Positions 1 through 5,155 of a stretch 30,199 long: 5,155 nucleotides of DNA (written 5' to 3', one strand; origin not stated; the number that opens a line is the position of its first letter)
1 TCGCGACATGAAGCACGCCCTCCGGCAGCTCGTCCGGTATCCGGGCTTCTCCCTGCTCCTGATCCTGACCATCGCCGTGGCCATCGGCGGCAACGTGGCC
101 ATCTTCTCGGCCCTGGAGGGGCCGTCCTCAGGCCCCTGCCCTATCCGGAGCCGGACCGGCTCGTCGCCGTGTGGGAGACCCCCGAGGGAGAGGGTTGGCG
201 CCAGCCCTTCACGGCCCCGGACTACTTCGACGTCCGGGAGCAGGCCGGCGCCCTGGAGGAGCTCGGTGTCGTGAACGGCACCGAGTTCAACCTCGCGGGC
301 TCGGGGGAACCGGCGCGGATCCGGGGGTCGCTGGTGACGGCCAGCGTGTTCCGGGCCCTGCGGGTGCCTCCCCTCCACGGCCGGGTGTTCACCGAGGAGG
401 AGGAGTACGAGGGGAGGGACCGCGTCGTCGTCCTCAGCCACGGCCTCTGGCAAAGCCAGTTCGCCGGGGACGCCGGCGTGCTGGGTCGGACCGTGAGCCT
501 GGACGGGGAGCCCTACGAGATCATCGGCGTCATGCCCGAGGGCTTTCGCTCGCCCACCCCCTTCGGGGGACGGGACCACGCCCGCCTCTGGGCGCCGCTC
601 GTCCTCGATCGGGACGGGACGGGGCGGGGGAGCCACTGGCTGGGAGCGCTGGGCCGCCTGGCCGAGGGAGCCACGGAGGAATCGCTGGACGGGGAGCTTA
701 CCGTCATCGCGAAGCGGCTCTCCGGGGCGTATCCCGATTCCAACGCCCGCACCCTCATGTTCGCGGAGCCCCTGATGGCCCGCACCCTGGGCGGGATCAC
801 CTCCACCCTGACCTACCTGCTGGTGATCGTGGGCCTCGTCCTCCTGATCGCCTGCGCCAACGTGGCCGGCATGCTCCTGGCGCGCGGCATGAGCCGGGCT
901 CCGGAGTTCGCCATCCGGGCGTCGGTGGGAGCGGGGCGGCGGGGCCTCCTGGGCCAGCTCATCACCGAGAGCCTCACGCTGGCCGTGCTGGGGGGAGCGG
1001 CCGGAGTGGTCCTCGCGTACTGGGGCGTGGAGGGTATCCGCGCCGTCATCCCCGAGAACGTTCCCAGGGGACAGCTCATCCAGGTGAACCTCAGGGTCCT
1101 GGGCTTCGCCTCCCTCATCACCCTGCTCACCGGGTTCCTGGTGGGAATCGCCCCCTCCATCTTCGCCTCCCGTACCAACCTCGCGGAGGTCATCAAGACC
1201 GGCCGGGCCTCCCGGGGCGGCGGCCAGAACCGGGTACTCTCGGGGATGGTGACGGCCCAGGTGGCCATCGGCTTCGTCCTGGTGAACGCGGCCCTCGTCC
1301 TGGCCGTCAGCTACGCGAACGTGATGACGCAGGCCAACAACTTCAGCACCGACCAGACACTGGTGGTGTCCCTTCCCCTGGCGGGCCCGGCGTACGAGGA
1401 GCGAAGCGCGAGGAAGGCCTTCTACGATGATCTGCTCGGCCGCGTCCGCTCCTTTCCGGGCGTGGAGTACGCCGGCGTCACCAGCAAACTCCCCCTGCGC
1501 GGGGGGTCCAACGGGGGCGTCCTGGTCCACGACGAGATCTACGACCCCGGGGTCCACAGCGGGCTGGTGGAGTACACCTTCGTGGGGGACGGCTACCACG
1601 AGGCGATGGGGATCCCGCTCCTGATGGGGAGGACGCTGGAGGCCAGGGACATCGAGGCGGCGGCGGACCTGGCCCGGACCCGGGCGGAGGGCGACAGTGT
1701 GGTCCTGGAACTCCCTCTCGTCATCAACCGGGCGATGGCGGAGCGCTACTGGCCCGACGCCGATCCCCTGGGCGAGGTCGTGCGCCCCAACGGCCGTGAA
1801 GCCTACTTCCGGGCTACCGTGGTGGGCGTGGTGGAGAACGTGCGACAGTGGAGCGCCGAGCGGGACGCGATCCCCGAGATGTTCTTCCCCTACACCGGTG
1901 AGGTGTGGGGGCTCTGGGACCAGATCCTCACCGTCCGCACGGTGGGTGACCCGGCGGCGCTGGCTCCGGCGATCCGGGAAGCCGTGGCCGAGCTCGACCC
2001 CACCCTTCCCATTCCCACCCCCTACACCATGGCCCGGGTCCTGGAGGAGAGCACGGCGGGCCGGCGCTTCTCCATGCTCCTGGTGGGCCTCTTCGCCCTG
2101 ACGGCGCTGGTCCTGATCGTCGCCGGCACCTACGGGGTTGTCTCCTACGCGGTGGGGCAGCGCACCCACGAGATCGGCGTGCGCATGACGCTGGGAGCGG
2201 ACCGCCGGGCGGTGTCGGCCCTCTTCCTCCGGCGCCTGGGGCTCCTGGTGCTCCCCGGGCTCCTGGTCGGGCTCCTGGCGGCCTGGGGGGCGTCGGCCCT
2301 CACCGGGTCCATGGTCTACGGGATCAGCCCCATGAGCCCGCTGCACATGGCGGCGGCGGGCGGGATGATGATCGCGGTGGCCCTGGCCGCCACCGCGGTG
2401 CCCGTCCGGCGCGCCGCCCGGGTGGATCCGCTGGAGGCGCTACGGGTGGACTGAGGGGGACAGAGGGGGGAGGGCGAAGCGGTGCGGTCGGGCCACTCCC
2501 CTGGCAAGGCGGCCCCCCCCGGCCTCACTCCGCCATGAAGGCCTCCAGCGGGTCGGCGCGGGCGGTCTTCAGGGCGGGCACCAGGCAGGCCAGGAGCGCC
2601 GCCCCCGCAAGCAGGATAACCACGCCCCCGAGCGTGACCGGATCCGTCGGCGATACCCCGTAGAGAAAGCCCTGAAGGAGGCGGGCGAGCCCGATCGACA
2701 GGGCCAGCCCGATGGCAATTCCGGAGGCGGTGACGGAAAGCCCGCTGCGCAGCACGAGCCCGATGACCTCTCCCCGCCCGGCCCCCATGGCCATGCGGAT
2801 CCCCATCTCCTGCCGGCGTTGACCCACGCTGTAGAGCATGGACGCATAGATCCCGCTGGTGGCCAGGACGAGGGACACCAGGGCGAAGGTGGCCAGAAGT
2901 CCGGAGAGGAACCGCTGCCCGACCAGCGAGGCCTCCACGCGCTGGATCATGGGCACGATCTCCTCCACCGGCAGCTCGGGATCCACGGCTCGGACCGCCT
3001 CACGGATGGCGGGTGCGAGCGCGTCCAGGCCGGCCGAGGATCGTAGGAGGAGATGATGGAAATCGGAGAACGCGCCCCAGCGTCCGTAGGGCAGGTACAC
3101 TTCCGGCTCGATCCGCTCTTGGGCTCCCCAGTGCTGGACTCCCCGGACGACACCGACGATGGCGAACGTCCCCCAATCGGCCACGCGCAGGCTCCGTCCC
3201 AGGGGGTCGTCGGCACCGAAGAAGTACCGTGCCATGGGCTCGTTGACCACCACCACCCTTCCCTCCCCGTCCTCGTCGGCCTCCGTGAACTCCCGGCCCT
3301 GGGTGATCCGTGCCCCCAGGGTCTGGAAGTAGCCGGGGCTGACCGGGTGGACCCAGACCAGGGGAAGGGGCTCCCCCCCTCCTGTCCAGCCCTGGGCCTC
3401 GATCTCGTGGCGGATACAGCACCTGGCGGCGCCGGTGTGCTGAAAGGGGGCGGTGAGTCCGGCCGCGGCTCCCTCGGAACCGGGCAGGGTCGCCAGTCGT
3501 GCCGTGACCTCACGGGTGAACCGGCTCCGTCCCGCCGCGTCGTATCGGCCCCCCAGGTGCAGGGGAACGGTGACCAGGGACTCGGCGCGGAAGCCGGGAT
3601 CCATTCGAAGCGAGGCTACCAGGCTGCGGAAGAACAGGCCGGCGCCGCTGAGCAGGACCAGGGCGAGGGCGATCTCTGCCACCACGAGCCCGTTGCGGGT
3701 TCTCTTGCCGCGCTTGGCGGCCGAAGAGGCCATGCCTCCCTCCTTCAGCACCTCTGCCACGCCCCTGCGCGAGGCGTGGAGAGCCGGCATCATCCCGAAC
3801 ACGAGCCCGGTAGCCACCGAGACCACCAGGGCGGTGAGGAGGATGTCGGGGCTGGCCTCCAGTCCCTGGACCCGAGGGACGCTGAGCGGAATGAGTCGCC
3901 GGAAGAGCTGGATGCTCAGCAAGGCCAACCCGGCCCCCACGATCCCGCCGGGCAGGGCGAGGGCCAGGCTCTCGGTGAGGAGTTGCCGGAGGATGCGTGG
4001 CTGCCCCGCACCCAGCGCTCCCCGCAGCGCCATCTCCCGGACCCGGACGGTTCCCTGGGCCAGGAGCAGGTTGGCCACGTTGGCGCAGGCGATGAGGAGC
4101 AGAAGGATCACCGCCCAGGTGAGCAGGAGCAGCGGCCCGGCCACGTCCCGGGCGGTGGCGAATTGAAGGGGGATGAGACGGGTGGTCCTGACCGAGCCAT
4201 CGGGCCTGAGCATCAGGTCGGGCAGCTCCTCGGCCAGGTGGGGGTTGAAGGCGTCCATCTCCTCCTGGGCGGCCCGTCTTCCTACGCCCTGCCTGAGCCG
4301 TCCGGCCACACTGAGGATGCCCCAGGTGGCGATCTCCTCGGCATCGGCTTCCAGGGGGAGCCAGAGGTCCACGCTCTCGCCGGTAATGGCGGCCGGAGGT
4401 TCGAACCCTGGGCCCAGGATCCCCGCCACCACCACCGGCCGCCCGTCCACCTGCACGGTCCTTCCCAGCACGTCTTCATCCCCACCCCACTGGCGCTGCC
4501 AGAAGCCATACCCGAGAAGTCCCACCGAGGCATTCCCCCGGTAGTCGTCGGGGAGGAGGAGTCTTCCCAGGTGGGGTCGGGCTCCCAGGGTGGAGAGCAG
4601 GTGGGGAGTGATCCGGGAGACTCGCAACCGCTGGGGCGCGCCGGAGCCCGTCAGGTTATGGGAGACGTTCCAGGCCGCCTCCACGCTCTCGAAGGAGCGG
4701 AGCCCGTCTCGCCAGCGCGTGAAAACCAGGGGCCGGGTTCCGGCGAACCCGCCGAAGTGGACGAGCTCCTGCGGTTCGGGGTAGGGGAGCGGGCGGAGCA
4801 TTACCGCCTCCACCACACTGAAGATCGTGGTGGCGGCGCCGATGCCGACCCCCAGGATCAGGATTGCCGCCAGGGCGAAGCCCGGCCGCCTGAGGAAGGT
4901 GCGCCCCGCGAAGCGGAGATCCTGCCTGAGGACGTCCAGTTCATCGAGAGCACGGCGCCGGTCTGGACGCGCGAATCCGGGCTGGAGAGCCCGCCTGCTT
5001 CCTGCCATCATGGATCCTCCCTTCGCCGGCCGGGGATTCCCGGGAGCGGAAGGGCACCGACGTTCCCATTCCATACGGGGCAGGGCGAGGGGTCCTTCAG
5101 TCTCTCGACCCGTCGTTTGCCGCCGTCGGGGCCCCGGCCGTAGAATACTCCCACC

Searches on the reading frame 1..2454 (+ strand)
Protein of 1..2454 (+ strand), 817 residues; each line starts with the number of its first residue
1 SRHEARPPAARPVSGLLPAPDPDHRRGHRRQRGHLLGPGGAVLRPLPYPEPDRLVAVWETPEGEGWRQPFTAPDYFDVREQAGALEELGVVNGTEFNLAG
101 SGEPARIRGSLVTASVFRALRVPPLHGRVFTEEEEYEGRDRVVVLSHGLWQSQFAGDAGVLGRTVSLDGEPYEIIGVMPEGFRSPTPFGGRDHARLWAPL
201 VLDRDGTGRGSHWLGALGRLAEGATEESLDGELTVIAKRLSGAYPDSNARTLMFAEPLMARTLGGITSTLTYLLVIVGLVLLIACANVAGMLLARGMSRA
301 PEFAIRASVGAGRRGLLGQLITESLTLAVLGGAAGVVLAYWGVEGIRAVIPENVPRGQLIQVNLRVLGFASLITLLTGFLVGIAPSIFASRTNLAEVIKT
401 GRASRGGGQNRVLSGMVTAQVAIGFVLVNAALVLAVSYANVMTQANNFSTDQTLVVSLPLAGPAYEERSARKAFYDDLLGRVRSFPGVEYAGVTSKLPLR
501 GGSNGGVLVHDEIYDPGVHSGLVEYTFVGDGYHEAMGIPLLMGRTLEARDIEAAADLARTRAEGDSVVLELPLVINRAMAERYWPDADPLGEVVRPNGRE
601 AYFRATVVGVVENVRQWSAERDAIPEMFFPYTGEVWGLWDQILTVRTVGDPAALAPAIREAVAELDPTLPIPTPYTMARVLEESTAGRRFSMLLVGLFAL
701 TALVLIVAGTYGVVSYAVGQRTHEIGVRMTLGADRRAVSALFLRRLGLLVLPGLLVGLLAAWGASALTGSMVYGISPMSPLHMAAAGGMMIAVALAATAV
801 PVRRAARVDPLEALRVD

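Call 20: search_protein_families(library=pfam, proteins=[window:1-2454:+], max_evalue=0.001)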
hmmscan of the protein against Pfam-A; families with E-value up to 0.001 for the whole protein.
window:1-2454:+ (817 aa): 2 families
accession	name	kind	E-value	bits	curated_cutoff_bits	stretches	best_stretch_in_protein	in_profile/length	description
PF12704.14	MacB_PCD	-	1.2e-25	91.4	27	2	52-233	37-204/207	MacB-like periplasmic core domain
PF02687.27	FtsX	-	5.2e-22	78.6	25.5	2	697-810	2-120/120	FtsX-like permease C-terminal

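Call 72: search_protein_families(library=ncbifam, proteins=[window:1-2454:+], max_evalue=0.00001)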
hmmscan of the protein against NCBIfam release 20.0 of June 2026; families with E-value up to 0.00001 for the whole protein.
window:1-2454:+ (817 aa): 2 families
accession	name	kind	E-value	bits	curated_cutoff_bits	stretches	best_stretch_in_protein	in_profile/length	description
TIGR03434.1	ADOP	subfamily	2e-223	743.9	622.3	1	41-816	43-802/803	ADOP family duplicated permease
NF007826.0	PRK10535.1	equivalog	1.5e-18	66.4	966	1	117-394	377-641/648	macrolide ABC transporter ATP-binding protein/permease MacB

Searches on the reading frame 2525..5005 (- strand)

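Call 20: search_protein_families(library=pfam, proteins=[window:2525-5005:-], max_evalue=0.001)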
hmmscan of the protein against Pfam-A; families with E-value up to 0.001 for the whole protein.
window:2525-5005:- (826 aa): 2 families
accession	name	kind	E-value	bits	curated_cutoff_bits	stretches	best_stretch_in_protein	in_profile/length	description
PF12704.14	MacB_PCD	-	1.9e-29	103.9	27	2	46-252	3-206/207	MacB-like periplasmic core domain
PF02687.27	FtsX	-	4.4e-24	85.3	25.5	2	706-819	2-120/120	FtsX-like permease C-terminal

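Call 72: search_protein_families(library=ncbifam, proteins=[window:2525-5005:-], max_evalue=0.00001)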
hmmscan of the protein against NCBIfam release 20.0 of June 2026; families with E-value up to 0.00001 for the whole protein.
window:2525-5005:- (826 aa): 2 families
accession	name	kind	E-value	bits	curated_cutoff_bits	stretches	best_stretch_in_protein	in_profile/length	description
TIGR03434.1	ADOP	subfamily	3e-233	776.4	622.3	1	26-824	1-801/803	ADOP family duplicated permease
NF007826.0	PRK10535.1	equivalog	5.4e-30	104.2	966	2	552-825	369-647/648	macrolide ABC transporter ATP-binding protein/permease MacB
